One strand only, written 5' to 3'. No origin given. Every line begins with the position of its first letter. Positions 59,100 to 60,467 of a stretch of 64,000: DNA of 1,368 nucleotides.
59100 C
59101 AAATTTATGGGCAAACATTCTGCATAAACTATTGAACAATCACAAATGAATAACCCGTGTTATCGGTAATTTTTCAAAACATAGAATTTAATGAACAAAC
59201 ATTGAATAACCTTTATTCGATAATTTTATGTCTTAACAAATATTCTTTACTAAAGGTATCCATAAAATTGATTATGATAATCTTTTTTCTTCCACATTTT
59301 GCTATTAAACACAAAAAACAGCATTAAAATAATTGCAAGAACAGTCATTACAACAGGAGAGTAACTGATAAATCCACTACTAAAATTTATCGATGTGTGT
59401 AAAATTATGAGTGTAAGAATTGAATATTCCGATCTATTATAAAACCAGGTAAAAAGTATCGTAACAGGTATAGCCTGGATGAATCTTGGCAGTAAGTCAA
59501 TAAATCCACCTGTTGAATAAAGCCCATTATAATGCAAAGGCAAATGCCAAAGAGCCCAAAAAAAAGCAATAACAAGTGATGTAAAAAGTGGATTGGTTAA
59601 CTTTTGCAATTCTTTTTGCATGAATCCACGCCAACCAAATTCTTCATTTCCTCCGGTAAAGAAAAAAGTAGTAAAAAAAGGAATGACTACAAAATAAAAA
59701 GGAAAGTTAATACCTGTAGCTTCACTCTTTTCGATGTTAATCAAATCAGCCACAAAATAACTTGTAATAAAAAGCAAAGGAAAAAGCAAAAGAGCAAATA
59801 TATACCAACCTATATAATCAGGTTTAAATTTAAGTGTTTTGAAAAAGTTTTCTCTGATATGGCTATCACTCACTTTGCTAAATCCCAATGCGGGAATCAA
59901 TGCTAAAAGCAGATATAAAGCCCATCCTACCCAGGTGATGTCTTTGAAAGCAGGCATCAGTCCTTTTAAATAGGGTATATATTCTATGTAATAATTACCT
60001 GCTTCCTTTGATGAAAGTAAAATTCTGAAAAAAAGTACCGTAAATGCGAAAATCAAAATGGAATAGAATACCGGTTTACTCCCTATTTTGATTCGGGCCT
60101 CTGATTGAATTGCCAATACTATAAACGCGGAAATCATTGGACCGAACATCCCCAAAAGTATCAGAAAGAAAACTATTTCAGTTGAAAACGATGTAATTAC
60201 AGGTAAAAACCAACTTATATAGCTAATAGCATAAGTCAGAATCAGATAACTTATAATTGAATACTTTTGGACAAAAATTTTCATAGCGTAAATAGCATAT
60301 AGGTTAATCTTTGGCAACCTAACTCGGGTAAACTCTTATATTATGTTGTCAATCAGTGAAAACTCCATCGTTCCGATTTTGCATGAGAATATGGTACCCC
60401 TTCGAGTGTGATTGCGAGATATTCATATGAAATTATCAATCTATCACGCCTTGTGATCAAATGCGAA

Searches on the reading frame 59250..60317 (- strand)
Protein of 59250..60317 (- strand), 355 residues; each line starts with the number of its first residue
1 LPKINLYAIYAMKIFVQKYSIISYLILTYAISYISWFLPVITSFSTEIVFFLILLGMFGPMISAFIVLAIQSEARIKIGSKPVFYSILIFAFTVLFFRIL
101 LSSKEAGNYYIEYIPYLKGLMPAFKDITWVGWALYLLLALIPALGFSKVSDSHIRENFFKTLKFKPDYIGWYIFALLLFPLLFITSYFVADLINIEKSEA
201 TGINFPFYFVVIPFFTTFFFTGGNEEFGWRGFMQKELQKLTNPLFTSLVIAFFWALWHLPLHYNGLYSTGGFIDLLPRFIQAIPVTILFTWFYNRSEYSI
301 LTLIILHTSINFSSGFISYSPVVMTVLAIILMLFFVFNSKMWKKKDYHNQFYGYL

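Call 4: search_protein_families(library=pfam, proteins=[window:59250-60317:-], max_evalue=0.01)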
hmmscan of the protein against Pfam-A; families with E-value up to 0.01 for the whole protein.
window:59250-60317:- (355 aa): 1 family
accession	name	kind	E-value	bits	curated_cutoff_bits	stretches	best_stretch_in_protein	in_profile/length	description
PF02517.21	Rce1-like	-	4e-15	56.3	22.4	1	211-312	5-92/93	Type II CAAX prenyl endopeptidase Rce1-like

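Call 46: search_protein_families(library=ncbifam, proteins=[window:59250-60317:-], max_evalue=0.01)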
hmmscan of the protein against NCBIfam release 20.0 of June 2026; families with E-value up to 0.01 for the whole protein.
window:59250-60317:- (355 aa): 1 family
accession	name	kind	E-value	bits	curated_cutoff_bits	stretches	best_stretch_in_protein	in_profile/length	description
NF041656.1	CPBP_MmRce1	equivalog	7.6e-11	42.1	425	1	172-334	86-254/271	MmRce1 family CPBP family CAAX prenyl protease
